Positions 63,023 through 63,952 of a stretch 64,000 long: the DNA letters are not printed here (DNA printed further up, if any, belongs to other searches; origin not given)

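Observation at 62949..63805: Unannotated type III toxin-antitoxin (ToxIN/AbiQ-like abortive-infection) module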

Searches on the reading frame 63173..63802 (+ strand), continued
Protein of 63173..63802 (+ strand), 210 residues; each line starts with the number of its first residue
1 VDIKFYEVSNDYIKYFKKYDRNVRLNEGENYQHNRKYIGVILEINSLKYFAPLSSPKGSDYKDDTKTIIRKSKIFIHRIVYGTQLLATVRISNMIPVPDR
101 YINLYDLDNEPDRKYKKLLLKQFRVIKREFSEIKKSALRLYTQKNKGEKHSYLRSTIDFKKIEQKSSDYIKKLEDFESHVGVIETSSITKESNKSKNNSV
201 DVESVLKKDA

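Call 47: fold_search(model_id=the predicted structure, library=pdb)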
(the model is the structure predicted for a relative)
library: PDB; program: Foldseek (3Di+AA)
matches with E <= 10: 58; with E <= 0.001: 4
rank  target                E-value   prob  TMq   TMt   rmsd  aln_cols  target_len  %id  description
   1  2xd0_A                4.3e-11  1.00  0.63  0.80   3.0       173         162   29  A processed non-coding RNA regulates a bacterial antiviral system (released 2011-01-12)
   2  4ato_A                6.9e-11  1.00  0.65  0.80   3.2       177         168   26  New insights into the mechanism of bacterial Type III toxin-antitoxin systems: selective toxin inhibition by a non-cod (released 2012-12-26)
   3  7d8o_A                1.7e-10  1.00  0.65  0.82   2.6       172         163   30  Crystal structure of E. coli ToxIN type III toxin-antitoxin complex (released 2022-01-05)
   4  4glk                  8.1e-09  1.00  0.65  0.82   3.0       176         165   25  Structure and activity of AbiQ, a lactococcal anti-phage endoribonuclease belonging to the type-III toxin-antitoxin syst (released 2013-01-16)
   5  4rmo_A                2.4e-03  1.00  0.41  0.53   7.2       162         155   17  Crystal Structure of the CptIN Type III Toxin-Antitoxin System from Eubacterium rectale (released 2015-09-30)
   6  4mzp_E                3.4e-01  0.28  0.24  0.40  10.2       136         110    6  MazF from S. aureus crystal form III, C2221, 2.7 A (released 2014-05-21)
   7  5hjz_A                3.8e-01  0.23  0.21  0.35  10.0       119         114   11  Structure of M. tuberculosis MazF-mt1 (Rv2801c) in complex with RNA (released 2017-01-18)
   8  4mzt_A                4.3e-01  0.30  0.23  0.38   9.6       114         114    6  MazF from S. aureus crystal form II, C2221, 2.3 A (released 2014-05-21)
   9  6l29_A                4.6e-01  0.33  0.26  0.42   7.9       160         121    9  The structure of the MazF-mt1 mutant (released 2020-08-05)
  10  5uct_A                5.8e-01  0.11  0.17  0.30   9.8        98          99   12  Mycobacterium tuberculosis toxin MazF-mt6 (released 2017-03-22)
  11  5xe3_A                6.1e-01  0.28  0.22  0.40   9.1        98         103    9  Endoribonuclease in complex with its cognate antitoxin from Mycobacterial species (released 2017-10-11)
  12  6kyt_A                6.5e-01  0.20  0.20  0.35   9.3       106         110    8  The structure of the M. tb toxin MazEF-mt1 complex (released 2020-08-05)
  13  4hke_A                7.3e-01  0.14  0.21  0.34   9.0       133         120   10  Crystal Structure of MoxT of Bacillus anthracis (released 2013-11-13)
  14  6kys_B                7.8e-01  0.15  0.21  0.32  10.2       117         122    9  The structure of the M. tb toxin MazF-mt1 (released 2020-08-05)
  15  6l29_B                1.0e+00  0.20  0.25  0.40   9.4       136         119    9  The structure of the MazF-mt1 mutant (released 2020-08-05)
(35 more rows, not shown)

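Call 62: find_encoding_contigs(protein=P0004, flank=1500, max_places=2)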
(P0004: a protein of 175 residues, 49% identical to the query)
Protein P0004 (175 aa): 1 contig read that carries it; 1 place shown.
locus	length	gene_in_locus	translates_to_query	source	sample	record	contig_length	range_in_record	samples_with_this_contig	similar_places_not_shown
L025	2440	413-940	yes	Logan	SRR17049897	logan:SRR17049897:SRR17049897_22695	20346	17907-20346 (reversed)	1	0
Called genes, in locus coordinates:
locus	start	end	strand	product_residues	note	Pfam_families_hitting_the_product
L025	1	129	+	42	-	?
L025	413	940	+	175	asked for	PF13958:ToxN_toxin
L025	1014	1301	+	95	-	-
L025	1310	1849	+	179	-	PF19478:TrbL_2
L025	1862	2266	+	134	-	PF12666:PrgI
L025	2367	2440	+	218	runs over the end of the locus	-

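Call 63: find_encoding_contigs(protein=P0002, flank=1500, max_places=2)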
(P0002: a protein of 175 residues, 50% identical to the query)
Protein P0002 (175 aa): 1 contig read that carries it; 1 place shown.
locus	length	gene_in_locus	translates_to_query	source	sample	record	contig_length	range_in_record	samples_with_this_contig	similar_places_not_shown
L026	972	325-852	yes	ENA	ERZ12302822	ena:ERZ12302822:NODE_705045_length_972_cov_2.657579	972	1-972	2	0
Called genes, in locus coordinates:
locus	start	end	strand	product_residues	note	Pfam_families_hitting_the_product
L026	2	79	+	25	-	?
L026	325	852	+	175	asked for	PF13958:ToxN_toxin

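Call 64: find_encoding_contigs(protein=P0007, flank=1500, max_places=2)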
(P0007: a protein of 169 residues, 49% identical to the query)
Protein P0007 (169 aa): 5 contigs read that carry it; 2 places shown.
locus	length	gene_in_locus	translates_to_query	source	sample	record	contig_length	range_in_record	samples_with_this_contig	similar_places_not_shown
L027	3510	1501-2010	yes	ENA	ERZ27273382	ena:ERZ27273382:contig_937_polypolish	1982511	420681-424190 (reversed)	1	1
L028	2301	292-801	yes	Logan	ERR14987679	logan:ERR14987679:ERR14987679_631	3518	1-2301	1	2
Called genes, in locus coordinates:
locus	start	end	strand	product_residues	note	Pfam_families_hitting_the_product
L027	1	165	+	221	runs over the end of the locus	-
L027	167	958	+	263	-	-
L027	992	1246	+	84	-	-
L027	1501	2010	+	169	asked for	PF13958:ToxN_toxin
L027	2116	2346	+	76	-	-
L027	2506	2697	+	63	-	-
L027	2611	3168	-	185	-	-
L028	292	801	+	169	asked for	PF13958:ToxN_toxin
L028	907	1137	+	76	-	-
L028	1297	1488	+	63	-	-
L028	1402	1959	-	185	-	-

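Call 66: search_protein_representatives(protein=window:63173-63802:+)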
Query: 210 residues. Proteins with E-value up to 0.001 (for the whole library): 1224; up to 1e-10: 327; up to 1e-30: 5. The best 150 are listed.
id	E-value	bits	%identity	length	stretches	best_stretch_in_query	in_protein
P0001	1.8e-128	442.5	100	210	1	1-210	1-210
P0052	7.4e-36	140.4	49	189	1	1-171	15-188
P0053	2.7e-35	138.6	48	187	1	2-170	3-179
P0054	1.5e-33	132.9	44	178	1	3-171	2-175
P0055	4.9e-32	127.9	44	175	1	3-168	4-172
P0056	1.5e-30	123.1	44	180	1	1-172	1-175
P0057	4.6e-30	121.5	40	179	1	4-170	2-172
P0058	2.1e-29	119.3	44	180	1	5-170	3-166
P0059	2.4e-27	112.7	38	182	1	4-170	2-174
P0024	3.3e-27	112.2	44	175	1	3-169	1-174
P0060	4.5e-27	111.8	42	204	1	2-174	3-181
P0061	7.0e-27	111.1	42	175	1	3-170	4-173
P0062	9.8e-27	110.7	42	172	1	5-167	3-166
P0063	1.6e-26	110.0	43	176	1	4-171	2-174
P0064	6.5e-26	108.0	41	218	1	1-150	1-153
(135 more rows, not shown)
